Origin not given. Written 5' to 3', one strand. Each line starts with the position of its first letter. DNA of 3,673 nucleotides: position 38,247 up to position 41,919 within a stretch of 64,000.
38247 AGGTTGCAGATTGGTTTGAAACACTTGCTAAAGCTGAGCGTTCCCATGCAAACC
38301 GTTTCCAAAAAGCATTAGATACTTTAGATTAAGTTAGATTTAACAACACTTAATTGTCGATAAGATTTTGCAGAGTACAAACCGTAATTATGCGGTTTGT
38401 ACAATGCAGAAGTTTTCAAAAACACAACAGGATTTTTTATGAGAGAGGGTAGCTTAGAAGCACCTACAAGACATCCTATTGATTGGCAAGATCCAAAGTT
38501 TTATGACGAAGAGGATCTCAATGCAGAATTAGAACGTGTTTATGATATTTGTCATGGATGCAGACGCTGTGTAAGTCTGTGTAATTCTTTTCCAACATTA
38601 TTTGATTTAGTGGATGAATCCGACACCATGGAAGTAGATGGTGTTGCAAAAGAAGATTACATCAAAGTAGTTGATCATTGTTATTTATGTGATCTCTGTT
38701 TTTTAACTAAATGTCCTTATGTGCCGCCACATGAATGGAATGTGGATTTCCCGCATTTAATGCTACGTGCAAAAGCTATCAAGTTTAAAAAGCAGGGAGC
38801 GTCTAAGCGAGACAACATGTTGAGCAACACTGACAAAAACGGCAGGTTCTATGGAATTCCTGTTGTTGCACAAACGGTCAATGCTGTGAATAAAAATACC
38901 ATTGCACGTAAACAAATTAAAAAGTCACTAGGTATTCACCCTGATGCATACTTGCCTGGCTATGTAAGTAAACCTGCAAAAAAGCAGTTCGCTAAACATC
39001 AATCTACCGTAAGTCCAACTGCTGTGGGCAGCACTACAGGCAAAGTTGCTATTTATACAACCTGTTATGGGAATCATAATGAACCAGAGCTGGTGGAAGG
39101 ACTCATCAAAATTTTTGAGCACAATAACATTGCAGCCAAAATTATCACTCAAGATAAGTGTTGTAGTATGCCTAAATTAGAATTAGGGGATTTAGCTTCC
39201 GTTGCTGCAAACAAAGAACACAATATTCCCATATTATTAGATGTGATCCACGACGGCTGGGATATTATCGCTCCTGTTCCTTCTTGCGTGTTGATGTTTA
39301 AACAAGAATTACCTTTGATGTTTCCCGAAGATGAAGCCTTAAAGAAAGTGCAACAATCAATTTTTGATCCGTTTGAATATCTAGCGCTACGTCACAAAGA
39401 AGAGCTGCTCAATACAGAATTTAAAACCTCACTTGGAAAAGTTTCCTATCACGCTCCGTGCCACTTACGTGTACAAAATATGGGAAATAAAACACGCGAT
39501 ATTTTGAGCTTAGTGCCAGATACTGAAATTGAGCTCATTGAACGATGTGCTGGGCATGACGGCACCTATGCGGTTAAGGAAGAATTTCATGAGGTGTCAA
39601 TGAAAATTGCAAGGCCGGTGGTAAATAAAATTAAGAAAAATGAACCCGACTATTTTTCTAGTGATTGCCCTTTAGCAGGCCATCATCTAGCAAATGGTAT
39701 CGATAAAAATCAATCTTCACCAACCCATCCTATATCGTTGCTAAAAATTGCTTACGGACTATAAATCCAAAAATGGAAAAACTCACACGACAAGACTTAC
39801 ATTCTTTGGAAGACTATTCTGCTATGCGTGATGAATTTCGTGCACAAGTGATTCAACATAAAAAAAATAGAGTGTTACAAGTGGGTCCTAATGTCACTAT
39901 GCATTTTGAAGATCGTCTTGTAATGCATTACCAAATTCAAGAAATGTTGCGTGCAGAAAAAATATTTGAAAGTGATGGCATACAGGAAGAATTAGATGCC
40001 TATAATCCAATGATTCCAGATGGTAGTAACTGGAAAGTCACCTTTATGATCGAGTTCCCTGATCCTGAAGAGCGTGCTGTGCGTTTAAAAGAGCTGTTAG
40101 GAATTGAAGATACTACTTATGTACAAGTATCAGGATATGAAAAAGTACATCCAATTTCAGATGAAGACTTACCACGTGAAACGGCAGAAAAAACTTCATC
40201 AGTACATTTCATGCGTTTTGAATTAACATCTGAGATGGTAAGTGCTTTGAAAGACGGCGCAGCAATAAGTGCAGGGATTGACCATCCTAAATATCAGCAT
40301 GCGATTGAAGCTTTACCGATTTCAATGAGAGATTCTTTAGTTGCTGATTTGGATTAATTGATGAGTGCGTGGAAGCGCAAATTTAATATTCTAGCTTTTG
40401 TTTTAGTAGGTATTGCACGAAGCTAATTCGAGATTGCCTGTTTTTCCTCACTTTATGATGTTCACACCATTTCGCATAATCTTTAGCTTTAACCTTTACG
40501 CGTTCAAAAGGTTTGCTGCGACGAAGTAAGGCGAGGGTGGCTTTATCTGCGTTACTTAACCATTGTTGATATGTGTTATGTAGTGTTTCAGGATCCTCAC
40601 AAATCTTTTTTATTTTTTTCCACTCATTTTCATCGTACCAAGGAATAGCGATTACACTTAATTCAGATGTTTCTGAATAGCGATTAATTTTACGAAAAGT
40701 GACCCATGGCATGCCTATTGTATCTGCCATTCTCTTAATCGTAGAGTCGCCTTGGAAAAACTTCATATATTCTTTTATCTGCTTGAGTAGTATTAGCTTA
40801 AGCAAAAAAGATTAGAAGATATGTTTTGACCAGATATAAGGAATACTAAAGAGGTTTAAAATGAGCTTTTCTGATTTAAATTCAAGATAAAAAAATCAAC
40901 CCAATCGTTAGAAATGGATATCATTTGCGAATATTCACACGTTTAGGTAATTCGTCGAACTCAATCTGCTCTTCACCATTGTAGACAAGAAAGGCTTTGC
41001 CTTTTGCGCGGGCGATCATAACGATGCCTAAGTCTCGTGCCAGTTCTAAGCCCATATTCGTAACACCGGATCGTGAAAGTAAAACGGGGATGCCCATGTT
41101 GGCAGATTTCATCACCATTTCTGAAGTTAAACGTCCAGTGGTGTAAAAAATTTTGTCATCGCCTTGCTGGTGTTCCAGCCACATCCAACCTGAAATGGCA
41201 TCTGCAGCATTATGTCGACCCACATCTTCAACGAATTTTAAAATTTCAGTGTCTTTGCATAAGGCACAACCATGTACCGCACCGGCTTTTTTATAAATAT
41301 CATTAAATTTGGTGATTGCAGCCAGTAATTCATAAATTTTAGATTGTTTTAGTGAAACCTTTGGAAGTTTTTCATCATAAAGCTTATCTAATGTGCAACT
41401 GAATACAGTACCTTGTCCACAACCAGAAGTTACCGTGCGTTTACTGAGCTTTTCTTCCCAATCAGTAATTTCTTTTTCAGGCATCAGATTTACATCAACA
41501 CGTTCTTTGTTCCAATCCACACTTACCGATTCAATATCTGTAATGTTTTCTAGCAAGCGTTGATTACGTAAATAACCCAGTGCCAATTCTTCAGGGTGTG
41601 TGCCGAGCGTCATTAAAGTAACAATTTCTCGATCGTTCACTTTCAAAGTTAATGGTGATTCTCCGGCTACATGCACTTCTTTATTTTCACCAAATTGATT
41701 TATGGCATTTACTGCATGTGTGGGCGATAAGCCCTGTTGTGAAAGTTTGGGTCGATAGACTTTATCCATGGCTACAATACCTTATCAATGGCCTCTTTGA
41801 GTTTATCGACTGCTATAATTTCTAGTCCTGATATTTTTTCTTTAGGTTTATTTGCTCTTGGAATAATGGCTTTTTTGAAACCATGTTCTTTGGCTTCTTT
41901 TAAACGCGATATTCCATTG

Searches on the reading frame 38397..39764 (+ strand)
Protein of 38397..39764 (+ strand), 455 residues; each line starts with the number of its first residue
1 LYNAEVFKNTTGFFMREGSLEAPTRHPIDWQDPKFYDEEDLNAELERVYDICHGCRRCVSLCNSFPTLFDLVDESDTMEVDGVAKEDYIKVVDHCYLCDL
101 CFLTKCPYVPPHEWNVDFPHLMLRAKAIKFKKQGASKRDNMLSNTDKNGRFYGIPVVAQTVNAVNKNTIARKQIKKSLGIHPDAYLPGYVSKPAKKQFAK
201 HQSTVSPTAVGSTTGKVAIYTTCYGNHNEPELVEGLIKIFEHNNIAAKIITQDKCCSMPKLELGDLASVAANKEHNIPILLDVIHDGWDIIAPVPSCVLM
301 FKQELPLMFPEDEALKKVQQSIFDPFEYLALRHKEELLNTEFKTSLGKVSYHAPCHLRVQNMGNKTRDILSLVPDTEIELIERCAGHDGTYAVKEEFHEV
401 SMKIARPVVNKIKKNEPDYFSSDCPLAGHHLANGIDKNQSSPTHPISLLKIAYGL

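Call 86: search_protein_families(library=pfam, proteins=[window:38397-39764:+], max_evalue=1e-8)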
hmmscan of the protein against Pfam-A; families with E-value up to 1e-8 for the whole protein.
window:38397-39764:+ (455 aa): 1 family
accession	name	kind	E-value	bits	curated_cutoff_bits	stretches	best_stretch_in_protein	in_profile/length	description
PF02754.22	CCG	-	5.8e-13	49.2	20.6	0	349-426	1-79/85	Cysteine-rich domain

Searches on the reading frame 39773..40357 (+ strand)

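Call 86: search_protein_families(library=pfam, proteins=[window:39773-40357:+], max_evalue=1e-8)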
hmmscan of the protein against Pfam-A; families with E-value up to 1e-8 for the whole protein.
window:39773-40357:+ (194 aa): 1 family
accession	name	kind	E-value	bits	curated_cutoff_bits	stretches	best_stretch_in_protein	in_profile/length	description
PF12007.14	DUF3501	-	3.9e-70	236.1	25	1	3-193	1-187/187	Protein of unknown function (DUF3501)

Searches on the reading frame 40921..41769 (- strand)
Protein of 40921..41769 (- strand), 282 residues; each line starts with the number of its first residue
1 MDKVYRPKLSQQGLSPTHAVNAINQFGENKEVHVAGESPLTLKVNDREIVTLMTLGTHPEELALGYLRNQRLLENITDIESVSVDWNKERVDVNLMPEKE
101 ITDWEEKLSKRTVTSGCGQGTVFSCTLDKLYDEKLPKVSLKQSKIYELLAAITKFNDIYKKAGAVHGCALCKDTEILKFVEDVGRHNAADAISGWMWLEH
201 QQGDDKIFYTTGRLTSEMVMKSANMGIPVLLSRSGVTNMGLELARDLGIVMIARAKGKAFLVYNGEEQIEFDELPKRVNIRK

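Call 86: search_protein_families(library=pfam, proteins=[window:40921-41769:-], max_evalue=1e-8)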
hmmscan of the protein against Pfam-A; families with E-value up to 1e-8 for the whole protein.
window:40921-41769:- (282 aa): 1 family
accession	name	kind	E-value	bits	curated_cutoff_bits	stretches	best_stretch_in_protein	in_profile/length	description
PF02634.21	FdhD-NarQ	-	1.3e-74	251.4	27.2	1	36-269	2-236/237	FdhD/NarQ family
